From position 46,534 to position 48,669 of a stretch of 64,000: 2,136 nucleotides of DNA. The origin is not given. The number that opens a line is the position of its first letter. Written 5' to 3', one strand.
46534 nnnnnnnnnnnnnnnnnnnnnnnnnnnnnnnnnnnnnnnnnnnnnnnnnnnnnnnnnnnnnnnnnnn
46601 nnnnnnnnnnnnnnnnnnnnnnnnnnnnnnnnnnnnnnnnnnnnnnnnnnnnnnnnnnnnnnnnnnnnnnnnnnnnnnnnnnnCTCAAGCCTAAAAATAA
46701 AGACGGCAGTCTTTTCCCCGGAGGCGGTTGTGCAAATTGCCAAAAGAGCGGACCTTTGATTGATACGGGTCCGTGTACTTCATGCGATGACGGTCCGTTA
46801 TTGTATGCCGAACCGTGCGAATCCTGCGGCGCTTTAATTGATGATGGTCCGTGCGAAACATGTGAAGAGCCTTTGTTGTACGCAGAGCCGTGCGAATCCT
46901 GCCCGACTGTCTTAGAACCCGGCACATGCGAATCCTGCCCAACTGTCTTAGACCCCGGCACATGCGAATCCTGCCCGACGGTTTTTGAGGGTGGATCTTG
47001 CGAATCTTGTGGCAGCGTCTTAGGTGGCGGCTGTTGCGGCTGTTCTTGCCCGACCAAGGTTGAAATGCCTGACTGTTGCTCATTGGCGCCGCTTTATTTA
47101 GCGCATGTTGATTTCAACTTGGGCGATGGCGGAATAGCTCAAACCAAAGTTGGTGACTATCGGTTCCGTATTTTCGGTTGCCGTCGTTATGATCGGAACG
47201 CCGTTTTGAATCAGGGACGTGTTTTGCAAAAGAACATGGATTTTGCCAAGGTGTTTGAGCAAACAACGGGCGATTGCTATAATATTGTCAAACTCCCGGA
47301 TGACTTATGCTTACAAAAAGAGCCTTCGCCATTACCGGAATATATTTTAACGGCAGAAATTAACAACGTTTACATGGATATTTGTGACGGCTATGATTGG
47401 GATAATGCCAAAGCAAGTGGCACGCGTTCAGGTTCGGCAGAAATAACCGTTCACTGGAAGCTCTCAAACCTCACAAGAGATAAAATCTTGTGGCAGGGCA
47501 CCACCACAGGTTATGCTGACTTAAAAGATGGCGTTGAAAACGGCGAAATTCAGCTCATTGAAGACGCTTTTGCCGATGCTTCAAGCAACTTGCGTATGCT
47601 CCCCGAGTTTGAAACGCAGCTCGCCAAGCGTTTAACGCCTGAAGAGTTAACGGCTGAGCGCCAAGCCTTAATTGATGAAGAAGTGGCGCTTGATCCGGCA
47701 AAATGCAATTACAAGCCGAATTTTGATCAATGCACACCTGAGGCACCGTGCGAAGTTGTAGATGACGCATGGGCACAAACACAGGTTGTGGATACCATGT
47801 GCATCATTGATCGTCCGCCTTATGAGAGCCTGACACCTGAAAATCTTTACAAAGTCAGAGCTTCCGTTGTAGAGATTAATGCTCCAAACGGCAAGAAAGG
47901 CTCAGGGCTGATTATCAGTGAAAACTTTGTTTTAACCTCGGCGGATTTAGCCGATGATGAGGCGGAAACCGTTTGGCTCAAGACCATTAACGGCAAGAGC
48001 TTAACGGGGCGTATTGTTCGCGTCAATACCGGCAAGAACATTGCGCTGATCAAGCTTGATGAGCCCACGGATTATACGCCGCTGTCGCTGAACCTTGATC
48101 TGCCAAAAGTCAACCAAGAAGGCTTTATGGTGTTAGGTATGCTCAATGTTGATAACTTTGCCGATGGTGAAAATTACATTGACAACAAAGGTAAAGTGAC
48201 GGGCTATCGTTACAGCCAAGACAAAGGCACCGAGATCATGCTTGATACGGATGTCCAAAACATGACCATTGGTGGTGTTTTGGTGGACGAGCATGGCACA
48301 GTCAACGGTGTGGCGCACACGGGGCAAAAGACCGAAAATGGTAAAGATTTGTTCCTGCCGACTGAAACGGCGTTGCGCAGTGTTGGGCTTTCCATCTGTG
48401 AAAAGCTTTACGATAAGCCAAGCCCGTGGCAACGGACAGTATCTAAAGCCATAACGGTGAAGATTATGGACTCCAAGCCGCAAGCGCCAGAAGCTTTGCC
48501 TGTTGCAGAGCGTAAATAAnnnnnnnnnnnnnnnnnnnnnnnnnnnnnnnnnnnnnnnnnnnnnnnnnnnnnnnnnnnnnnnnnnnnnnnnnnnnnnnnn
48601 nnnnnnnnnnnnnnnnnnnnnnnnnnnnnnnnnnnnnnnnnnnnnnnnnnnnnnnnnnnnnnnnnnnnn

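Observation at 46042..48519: Secreted Cys-rich tandem-repeat protein with a catalytically dead trypsin-like domain, co-transcribed with yifB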

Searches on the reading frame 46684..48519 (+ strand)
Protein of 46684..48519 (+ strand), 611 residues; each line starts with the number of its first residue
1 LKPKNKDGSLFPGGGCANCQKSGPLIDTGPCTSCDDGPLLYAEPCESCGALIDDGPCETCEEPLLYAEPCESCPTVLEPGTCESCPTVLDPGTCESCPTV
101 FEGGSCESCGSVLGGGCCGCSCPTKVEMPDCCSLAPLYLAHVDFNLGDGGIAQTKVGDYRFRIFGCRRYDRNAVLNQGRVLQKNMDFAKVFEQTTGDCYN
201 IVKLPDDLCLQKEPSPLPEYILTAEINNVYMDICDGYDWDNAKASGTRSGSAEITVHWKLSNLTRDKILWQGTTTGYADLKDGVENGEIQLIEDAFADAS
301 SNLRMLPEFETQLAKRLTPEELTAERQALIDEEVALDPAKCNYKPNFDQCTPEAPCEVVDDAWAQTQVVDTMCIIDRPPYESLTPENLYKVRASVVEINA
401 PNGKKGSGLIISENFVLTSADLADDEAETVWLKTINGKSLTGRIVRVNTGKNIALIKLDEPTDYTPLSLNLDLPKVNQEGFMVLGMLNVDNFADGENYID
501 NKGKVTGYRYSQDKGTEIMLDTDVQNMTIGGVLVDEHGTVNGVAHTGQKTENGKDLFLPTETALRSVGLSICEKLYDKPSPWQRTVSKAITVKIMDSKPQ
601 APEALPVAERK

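Call 35: predict_structure(alignment_id=A2)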
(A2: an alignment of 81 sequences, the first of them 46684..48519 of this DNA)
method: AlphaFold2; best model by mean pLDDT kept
length: 611 residues; sequences in the alignment: 81
mean_pLDDT: 68.4   pTM: 0.65
mean pLDDT of the five models: 68.4, 67.5, 67.1, 66.2, 65.8
residues with pLDDT >= 90: 131; 70-90: 212; 50-70: 79; < 50: 189
segments of 3 or more residues with pLDDT < 50: 1-72, 74-125, 150-163, 170-178, 344-367, 575-587
pLDDT, mean of each block of 10 residues (from residue 1): 40 38 37 33 33 32 40 41 37 39 37 36 55 92 75 36 49 42 79 93 86 88 89 68 73 91 93 93 80 93 93 92 91 73 49 40 41 79 87 88 84 90 75 88 83 89 85 84 71 55 87 86 67 91 86 88 84 55 43 59 72 57
secondary structure, 60 per line:
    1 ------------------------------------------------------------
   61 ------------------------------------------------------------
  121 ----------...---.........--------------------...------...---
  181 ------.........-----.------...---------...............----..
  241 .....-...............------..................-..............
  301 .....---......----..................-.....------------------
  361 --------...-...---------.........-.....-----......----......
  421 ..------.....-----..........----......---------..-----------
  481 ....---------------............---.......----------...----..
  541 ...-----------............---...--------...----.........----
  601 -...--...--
elements in order: E137-145 E166-168 H187-195 E220-234 H239-245 E247-261 E268-285 H287-305 H309-314 H319-336 H338-342 E373-375 H385-393 E395-399 E405-410 E415-419 E429-433 E439-448 E453-458 E481-484 E500-511 E515-521 E532-534 E539-543 E555-559 H560-566 E570-572 H588-596

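Call 38: fold_search(model_id=the predicted structure, library=pdb)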
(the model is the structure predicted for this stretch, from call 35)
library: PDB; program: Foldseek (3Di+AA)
matches with E <= 10: 1143; with E <= 0.001: 667
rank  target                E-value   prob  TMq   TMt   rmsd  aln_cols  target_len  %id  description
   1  8se8_E                7.8e-10  1.00  0.23  0.69   5.1       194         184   24  HTRA-1 PD/SA bound to CKP 1G10 (released 2024-07-03)
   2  8se7_E                1.6e-09  1.00  0.22  0.70   4.2       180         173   24  HTRA-1 PDSA bound to CKP 1A8 (released 2024-07-03)
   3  7sjy_A                3.0e-09  1.00  0.24  0.44   4.3       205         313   21  Crystal structure of Clostridium thermocellum RsgI9 S1C-NTF2 bi-domain (released 2022-03-02)
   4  8auk_E                3.2e-09  1.00  0.21  0.64   5.4       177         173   21  Cryo-EM structure of human BIRC6 in complex with HTRA2. (released 2023-02-15)
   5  8se8_D                3.2e-09  1.00  0.21  0.58   6.5       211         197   20  HTRA-1 PD/SA bound to CKP 1G10 (released 2024-07-03)
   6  7sjy_B                3.4e-09  1.00  0.25  0.46   3.7       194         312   21  Crystal structure of Clostridium thermocellum RsgI9 S1C-NTF2 bi-domain (released 2022-03-02)
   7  8k2y_A                3.8e-09  1.00  0.23  0.47   4.0       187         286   20  Crystal structure of MucD (released 2023-11-29)
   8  3mh5_B                3.8e-09  1.00  0.24  0.66   5.2       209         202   22  HtrA proteases are activated by a conserved mechanism that can be triggered by distinct molecular cues (released 2010-06-30)
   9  8se8_K                3.8e-09  1.00  0.21  0.64   6.1       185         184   22  HTRA-1 PD/SA bound to CKP 1G10 (released 2024-07-03)
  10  1lcy                  3.8e-09  1.00  0.22  0.42   6.6       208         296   22  Crystal Structure of the Mitochondrial Serine Protease HtrA2 (released 2002-05-22)
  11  3lgv_B                3.8e-09  1.00  0.22  0.59   6.3       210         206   18  H198P mutant of the DegS-deltaPDZ protease (released 2010-08-25)
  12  7vge_B                4.0e-09  1.00  0.21  0.65   5.5       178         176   21  Structure of the PDZ deleted variant of HtrA2 protease (S306A) (released 2022-06-01)
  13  8se8_L                4.0e-09  1.00  0.23  0.63   5.3       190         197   24  HTRA-1 PD/SA bound to CKP 1G10 (released 2024-07-03)
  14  2qf0_B                4.0e-09  1.00  0.24  0.62   5.9       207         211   19  Structure of the delta PDZ truncation of the DegS protease (released 2007-12-11)
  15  2qf0_E                4.5e-09  1.00  0.23  0.65   5.5       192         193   19  Structure of the delta PDZ truncation of the DegS protease (released 2007-12-11)
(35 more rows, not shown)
